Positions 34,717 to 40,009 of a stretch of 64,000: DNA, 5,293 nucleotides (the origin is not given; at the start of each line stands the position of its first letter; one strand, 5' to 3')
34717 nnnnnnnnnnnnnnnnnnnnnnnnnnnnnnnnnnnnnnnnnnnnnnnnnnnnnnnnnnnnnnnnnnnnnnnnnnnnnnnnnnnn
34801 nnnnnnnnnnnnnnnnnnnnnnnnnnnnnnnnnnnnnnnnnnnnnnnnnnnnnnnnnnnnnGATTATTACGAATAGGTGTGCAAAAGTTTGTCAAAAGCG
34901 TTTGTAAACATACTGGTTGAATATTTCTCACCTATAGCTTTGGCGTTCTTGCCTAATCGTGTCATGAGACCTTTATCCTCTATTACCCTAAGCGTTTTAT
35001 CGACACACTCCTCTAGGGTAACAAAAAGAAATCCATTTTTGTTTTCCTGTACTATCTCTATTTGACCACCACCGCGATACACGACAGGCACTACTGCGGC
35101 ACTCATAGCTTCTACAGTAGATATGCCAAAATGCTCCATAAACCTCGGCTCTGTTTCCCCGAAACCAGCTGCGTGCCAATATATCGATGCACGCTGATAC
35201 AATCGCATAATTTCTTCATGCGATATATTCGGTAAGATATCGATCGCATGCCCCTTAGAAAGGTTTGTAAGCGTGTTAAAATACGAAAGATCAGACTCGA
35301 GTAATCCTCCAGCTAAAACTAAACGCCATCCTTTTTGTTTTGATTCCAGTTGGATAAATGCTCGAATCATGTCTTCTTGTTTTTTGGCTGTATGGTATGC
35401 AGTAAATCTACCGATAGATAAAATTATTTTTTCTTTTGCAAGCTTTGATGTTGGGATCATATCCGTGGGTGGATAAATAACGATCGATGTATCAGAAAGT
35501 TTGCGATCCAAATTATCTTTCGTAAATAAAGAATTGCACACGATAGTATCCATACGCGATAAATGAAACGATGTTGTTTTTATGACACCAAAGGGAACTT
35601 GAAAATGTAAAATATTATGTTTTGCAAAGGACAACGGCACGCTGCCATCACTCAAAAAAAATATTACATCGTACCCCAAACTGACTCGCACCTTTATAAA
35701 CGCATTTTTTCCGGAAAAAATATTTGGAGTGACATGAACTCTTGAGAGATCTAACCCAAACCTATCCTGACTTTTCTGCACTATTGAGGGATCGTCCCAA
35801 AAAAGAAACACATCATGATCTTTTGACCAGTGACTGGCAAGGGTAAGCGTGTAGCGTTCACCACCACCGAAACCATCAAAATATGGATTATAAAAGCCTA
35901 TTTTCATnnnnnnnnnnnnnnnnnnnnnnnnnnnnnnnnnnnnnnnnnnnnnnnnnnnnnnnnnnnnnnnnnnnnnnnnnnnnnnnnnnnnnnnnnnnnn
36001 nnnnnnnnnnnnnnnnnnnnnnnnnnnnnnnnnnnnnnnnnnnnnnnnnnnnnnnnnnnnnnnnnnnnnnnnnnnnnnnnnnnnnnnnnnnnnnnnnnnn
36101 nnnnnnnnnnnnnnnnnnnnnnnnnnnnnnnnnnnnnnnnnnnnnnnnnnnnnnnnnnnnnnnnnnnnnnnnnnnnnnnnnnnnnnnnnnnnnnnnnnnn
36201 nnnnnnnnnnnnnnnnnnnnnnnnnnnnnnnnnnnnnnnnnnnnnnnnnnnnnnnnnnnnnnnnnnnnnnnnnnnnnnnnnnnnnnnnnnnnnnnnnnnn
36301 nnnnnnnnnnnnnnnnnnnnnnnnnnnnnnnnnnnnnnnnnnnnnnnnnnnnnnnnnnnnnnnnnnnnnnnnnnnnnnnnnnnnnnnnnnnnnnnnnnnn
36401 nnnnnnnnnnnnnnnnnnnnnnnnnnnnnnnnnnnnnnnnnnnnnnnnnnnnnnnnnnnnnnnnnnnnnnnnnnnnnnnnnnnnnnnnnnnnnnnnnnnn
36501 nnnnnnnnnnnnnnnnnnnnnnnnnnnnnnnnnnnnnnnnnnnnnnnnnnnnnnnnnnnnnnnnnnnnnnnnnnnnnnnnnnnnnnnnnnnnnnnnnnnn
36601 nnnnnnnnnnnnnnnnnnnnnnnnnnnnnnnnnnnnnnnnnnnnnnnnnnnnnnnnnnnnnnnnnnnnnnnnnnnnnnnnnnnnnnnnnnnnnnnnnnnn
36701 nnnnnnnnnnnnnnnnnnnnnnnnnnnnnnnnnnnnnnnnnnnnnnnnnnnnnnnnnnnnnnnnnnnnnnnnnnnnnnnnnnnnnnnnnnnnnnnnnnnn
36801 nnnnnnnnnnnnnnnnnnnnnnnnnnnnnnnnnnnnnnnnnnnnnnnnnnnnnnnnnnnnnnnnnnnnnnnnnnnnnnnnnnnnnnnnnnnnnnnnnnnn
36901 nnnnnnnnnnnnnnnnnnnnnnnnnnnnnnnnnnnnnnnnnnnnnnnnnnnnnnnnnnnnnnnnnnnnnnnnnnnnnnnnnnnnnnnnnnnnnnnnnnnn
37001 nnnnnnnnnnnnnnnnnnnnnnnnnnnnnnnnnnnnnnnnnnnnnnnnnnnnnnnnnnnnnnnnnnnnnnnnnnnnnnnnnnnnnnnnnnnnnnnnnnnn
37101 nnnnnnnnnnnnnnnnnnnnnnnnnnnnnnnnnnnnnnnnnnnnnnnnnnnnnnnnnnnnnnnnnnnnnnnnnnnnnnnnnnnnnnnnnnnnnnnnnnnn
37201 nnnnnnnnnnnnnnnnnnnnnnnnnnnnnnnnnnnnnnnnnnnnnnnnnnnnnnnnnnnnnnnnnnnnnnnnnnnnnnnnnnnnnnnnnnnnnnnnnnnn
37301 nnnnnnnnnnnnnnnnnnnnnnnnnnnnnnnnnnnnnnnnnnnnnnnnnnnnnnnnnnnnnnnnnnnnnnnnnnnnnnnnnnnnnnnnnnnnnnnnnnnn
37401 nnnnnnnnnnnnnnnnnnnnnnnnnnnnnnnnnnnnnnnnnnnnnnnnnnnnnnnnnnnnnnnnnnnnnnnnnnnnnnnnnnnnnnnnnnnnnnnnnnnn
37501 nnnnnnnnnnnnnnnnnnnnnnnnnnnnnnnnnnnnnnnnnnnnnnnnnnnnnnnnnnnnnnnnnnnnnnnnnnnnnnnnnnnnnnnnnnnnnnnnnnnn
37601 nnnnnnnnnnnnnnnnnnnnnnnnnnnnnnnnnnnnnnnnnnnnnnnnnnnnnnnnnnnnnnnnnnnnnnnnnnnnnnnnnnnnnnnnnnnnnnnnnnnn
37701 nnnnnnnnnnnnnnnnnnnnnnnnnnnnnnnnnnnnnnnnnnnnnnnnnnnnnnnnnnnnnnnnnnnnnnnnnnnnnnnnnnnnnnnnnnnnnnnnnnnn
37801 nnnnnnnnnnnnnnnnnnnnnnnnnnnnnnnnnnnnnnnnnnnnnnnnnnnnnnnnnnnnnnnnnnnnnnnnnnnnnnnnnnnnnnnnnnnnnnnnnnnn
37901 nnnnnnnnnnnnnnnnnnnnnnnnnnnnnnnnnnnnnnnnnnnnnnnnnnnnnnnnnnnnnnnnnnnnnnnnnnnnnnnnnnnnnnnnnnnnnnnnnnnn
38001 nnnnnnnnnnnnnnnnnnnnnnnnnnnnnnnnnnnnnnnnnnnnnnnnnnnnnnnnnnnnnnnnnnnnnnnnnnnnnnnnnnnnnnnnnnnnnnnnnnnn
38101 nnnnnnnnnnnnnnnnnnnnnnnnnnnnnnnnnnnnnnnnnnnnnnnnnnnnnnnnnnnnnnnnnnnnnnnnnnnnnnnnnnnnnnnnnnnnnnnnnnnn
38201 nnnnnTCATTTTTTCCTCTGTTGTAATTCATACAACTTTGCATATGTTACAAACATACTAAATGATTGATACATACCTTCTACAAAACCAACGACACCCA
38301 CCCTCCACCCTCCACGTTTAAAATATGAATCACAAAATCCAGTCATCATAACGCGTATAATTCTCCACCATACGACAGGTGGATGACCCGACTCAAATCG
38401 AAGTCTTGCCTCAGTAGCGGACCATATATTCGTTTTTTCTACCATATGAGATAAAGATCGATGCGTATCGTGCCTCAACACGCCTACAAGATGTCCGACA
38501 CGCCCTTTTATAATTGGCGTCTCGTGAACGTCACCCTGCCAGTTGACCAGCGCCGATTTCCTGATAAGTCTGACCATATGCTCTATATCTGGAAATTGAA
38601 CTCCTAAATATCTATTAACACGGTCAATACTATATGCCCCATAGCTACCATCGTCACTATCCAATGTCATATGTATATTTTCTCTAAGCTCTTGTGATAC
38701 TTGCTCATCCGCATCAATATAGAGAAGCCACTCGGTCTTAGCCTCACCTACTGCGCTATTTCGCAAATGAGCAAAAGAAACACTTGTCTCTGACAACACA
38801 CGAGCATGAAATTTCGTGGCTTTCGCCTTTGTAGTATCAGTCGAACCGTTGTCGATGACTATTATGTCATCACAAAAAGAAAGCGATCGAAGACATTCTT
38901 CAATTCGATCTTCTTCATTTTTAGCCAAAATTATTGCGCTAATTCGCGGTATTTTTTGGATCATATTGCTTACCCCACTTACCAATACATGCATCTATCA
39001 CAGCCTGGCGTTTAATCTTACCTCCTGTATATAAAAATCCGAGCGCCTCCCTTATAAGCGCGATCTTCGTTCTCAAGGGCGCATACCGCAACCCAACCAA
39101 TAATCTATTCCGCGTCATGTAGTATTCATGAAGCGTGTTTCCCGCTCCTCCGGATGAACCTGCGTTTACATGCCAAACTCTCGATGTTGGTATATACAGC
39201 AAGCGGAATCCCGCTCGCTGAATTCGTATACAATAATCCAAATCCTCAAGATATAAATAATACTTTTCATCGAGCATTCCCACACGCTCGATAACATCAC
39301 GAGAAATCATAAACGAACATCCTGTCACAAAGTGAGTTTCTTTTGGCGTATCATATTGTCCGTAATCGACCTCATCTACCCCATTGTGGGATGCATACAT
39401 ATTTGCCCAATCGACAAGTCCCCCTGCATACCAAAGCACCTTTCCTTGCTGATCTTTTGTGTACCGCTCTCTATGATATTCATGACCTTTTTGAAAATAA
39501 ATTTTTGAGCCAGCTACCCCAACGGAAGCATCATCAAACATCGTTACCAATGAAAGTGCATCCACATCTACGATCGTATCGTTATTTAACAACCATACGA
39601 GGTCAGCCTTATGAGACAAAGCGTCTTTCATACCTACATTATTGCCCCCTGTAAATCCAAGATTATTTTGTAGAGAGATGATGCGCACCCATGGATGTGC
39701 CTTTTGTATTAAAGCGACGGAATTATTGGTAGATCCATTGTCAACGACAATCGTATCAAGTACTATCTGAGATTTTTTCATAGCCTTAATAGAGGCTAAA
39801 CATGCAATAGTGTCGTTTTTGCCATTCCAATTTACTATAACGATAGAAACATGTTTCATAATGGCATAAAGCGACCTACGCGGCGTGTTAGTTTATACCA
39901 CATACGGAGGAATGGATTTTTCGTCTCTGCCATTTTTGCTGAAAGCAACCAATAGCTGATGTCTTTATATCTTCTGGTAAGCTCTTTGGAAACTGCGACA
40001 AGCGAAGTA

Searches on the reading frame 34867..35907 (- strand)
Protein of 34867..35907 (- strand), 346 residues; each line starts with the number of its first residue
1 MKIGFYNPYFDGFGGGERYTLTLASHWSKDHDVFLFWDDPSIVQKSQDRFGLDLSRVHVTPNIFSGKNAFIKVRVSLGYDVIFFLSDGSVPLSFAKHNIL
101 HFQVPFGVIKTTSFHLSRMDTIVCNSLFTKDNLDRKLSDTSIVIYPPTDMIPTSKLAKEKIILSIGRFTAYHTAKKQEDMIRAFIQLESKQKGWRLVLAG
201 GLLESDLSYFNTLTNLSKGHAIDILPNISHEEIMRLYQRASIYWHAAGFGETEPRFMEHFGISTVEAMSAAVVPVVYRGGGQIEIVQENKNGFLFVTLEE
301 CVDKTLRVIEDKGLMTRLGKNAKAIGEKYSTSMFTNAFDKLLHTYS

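Call 17: search_protein_families(library=pfam, proteins=[window:34867-35907:-], max_evalue=0.01)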
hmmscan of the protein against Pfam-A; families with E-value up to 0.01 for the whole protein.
window:34867-35907:- (346 aa): 4 families
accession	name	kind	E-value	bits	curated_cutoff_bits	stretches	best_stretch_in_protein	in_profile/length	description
PF00534.26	Glycos_transf_1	-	1.5e-25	90.2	26.4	1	157-323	13-170/172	Glycosyl transferases group 1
PF13692.12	Glyco_trans_1_4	-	9.3e-14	52.3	27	1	160-311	2-142/142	Glycosyl transferases group 1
PF13439.12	Glyco_transf_4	-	0.00017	22.1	28.5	1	13-149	1-167/170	Glycosyltransferase Family 4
PF13524.12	Glyco_trans_1_2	-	0.0024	18.2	25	1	190-324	11-127/144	Glycosyl transferase-like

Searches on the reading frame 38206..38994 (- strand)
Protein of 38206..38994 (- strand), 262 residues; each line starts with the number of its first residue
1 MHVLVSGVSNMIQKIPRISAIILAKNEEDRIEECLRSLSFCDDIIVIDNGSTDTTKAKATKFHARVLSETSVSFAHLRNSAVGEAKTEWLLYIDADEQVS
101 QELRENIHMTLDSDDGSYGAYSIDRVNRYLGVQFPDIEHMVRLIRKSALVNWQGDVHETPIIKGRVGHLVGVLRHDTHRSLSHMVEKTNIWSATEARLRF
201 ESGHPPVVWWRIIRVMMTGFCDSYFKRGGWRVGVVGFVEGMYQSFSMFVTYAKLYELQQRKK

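Call 9: search_protein_families(library=pfam, proteins=[window:38206-38994:-], max_evalue=0.01)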
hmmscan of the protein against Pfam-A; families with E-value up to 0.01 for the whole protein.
window:38206-38994:- (262 aa): 3 families
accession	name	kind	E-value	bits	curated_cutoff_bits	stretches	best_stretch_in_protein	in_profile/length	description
PF00535.33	Glycos_transf_2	-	5.9e-15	56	23.3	1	19-127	1-119/168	Glycosyl transferase family 2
PF13704.12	Glyco_tranf_2_4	-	2.4e-06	28.4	27.5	1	25-98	1-83/98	Glycosyl transferase family 2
PF10111.15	Glyco_tranf_2_2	-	0.00029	20.9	27.3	1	20-103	2-98/276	Glycosyltransferase like family 2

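Call 11: search_protein_families(library=ncbifam, proteins=[window:38206-38994:-], max_evalue=1)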
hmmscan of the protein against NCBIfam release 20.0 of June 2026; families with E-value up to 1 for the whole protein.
window:38206-38994:- (262 aa): 16 families
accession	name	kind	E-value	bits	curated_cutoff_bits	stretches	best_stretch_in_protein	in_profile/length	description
TIGR04195.1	S_glycosyl_SunS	equivalog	9.1e-13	47.8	350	1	14-161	55-203/421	SunS family peptide S-glycosyltransferase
TIGR04283.1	glyco_like_mftF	equivalog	2.7e-12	46.7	182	1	18-126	1-112/221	TIGR04283 family arsenosugar biosynthesis glycosyltransferase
NF041875.1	EPS_EpsD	equivalog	1.9e-07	30.8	370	1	25-105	8-98/325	exopolysaccharide biosynthesis glycosyltransferase EpsD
NF010496.0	PRK13915.1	equivalog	3.2e-07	29.7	262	1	16-85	31-107/307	glucosyl-3-phosphoglycerate synthase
NF007482.0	PRK10073.1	equivalog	1.1e-06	27.9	423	1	12-107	2-106/334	glycosyltransferase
TIGR03965.1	mycofact_glyco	equivalog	2.6e-06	26.6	280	1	9-99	67-167/467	mycofactocin biosynthesis glycosyltransferase MftF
NF038302.1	EPS_HpsE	equivalog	5.3e-06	25.6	300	1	31-102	23-102/307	hormogonium polysaccharide biosynthesis glycosyltransferase HpsE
TIGR03937.1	PgaC_IcaA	equivalog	2.1e-05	23.6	422.3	1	12-105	41-144/407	poly-beta-1,6-N-acetyl-D-glucosamine synthase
TIGR04182.1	glyco_TIGR04182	equivalog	3.2e-05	23.5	325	1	20-100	4-86/293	S-layer glycoprotein N-glycosyltransferase AglJ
NF047683.1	TeichurnBiosyTuaG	equivalog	0.00024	20.8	400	1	11-104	1-104/252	teichuronic acid biosynthesis protein TuaG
NF045692.1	OglycostaseCruG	equivalog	0.0003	19.8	600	1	12-65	37-99/386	2'-O-glycosyltransferase CruG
TIGR03469.1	HpnB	hypoth_equivalog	0.00033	19.8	379.25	1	11-65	39-98/386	hopene-associated glycosyltransferase HpnB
TIGR03111.1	glyc2_xrt_Gpos1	hypoth_equivalog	0.0028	16.5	363.95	1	10-111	43-156/439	TIGR03111 family XrtG-associated glycosyltransferase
NF050819.1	PolSacchBiosHfsG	equivalog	0.035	13.3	500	1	16-102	12-107/302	polysaccharide biosynthesis protein HfsG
NF041391.1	DPhHxTase_Halo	equivalog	0.1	11.6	375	1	26-128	5-117/213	dolichyl-phosphate hexose transferase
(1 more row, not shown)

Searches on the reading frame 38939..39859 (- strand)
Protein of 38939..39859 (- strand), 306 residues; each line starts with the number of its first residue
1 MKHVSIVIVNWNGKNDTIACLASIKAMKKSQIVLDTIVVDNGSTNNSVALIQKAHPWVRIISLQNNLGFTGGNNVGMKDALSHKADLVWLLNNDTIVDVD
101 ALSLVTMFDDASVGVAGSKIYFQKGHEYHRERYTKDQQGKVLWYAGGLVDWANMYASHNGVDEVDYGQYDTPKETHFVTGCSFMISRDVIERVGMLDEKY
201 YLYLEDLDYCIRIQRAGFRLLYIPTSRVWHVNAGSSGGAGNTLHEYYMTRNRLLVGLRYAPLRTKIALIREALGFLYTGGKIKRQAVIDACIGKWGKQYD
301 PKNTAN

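Call 9: search_protein_families(library=pfam, proteins=[window:38939-39859:-], max_evalue=0.01)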
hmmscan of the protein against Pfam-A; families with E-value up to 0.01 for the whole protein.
window:38939-39859:- (306 aa): 3 families
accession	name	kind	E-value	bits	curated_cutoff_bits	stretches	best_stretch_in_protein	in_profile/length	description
PF13641.12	Glyco_tranf_2_3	-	6.1e-15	56.3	27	1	4-235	3-216/230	Glycosyltransferase like family 2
PF00535.33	Glycos_transf_2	-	9.1e-15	55.4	23.3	1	5-193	1-167/168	Glycosyl transferase family 2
PF13632.12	Glyco_trans_2_3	-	8.1e-07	29.5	27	1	165-230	59-123/198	Glycosyl transferase family group 2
